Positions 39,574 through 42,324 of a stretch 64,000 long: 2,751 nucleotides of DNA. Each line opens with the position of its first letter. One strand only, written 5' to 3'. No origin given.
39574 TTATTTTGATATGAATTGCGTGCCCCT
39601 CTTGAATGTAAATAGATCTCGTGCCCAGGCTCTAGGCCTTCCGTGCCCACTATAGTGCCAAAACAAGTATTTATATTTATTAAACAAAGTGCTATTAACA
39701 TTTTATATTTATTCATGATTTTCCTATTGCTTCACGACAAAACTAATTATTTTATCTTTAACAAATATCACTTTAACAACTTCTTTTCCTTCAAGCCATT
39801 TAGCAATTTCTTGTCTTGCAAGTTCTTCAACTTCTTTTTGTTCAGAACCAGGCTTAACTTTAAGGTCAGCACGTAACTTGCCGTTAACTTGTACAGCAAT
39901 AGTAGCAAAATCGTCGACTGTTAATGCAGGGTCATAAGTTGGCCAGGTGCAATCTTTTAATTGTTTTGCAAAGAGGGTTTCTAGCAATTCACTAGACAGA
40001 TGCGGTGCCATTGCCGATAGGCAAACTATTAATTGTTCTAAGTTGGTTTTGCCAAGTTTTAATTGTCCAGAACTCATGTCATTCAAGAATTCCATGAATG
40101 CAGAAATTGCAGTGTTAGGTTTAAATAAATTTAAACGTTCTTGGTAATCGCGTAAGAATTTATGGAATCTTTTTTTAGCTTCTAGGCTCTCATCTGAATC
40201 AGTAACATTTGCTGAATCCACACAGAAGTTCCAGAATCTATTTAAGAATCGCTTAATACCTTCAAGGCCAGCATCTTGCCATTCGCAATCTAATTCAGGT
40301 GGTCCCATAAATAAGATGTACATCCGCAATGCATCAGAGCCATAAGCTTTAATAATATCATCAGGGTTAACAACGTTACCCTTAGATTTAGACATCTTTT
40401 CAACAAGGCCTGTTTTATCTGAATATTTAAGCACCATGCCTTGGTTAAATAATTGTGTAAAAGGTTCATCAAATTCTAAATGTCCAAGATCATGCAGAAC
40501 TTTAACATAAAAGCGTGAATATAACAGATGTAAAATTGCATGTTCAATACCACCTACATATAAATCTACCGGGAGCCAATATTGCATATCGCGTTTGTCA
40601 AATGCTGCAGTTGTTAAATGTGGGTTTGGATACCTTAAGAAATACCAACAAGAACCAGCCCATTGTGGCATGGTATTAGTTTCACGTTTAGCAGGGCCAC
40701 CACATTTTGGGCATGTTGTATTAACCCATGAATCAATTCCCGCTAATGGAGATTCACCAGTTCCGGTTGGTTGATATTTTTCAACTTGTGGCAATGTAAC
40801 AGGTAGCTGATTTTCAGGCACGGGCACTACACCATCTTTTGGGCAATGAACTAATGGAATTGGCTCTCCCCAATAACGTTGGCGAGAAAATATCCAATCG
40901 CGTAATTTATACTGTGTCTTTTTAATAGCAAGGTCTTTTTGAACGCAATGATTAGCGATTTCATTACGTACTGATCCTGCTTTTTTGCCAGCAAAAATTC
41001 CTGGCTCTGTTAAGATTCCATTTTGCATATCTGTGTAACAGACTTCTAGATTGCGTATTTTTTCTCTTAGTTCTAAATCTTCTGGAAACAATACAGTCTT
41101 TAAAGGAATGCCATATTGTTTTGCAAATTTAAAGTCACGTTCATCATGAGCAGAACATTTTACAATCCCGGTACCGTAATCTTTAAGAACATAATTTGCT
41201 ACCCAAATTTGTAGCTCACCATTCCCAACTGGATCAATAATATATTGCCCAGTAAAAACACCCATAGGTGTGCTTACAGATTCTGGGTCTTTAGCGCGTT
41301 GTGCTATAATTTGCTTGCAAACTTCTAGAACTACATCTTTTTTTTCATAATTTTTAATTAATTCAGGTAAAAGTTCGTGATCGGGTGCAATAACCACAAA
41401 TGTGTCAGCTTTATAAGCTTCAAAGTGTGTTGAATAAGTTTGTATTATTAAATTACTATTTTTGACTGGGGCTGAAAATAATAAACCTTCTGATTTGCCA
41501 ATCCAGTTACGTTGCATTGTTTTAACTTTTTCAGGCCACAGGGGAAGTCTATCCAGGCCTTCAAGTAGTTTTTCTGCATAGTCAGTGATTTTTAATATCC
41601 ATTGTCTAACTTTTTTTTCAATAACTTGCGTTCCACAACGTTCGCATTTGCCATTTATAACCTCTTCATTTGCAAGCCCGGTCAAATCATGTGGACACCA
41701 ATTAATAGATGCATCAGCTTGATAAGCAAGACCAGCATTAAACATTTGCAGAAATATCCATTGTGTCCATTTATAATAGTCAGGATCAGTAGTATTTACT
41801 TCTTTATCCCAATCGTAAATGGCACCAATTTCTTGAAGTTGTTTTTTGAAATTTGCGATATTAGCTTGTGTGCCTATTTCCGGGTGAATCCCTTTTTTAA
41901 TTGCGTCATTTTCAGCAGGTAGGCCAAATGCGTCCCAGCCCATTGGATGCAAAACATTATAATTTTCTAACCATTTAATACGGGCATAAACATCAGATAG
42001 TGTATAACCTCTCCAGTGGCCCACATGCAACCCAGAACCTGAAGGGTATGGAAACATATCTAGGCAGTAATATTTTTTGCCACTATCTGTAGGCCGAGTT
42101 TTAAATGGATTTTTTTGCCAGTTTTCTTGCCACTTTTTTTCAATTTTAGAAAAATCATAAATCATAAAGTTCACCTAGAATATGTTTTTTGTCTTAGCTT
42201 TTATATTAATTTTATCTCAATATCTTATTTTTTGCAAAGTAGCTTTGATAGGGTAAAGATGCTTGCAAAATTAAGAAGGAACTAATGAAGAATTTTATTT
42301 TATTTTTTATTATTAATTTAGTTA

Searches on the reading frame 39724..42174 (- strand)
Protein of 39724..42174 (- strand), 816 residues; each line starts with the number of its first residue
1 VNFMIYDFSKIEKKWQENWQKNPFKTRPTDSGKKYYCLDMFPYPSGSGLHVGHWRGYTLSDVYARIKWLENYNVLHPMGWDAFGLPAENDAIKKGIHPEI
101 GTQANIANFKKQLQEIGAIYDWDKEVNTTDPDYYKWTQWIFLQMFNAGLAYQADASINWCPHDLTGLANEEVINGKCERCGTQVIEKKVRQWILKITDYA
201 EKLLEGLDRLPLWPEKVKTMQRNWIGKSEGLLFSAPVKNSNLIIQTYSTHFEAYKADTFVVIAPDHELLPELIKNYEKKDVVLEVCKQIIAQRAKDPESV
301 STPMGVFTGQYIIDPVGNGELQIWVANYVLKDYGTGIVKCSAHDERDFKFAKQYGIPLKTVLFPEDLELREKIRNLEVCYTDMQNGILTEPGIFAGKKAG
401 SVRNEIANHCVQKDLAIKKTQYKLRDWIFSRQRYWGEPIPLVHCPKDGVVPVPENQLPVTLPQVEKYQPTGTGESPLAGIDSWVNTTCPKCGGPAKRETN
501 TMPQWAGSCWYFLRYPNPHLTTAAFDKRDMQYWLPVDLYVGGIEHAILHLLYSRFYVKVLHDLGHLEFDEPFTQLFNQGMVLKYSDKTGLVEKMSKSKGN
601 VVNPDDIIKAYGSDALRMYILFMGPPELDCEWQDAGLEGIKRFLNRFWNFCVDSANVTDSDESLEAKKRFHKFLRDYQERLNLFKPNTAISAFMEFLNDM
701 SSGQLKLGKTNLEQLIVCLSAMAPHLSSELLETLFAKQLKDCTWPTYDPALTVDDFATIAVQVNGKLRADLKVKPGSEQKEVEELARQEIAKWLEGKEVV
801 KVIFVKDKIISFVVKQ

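Call 15: search_protein_families(library=ncbifam, proteins=[window:39724-42174:-], max_evalue=0.00001)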
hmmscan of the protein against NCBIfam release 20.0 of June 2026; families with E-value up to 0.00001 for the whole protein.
window:39724-42174:- (816 aa): 16 families
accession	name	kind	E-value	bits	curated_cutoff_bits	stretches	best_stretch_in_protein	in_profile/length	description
TIGR00396.1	leuS_bact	equivalog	4.4e-293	974.5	548.4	1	6-815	1-843/843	leucine--tRNA ligase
TIGR00422.1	valS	equivalog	7.6e-65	219.4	612.1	3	6-174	5-189/863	valine--tRNA ligase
NF009687.0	PRK13208.1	equivalog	9.9e-63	212.5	738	2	6-172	10-189/801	valine--tRNA ligase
NF004349.1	PRK05729.1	equivalog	1.5e-57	195.5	704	3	423-713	390-645/860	valine--tRNA ligase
TIGR00392.1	ileS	equivalog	4.1e-51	174.1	621.4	2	422-665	458-688/861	isoleucine--tRNA ligase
NF008957.0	PRK12300.1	subfamily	3.9e-50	170.7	677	3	7-86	5-84/946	leucine--tRNA ligase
TIGR00395.1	leuS_arch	equivalog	1.9e-38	132.1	648.5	3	10-86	2-77/938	leucine--tRNA ligase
NF011492.0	PRK14900.1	equivalog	9.3e-33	113.2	1783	2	424-651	407-590/1044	valine--tRNA ligase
TIGR00398.1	metG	equivalog_domain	1.6e-27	96.4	336.35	2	42-183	8-145/530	methionine--tRNA ligase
NF000540.1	alt_ValS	exception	2.9e-27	95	900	2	10-89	8-88/827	valine--tRNA ligase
NF008900.0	PRK12267.1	equivalog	1.3e-22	80.1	598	2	34-208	5-177/648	methionine--tRNA ligase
NF001100.0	PRK00133.1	equivalog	3.7e-19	68.7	587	1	42-182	14-150/676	methionine--tRNA ligase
NF000258.1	MupB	exception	5.8e-19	67.4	1900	2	424-621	438-615/1033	mupirocin-resistant isoleucine--tRNA ligase MupB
NF000257.1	MupA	exception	5.6e-18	64.1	1900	2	423-620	433-612/1024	mupirocin-resistant isoleucine--tRNA ligase MupA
NF040702.1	ileS_w_GNAT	exception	1.3e-16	59.5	1999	2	4-91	15-104/1100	isoleucine--tRNA ligase, N-acetyltransferase domain-containing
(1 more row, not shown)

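Call 16: find_encoding_contigs(protein=window:39724-42174:-, flank=2000, max_places=5)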
Protein window:39724-42174:- (816 aa): no gene with exactly this product is on record in the collection.
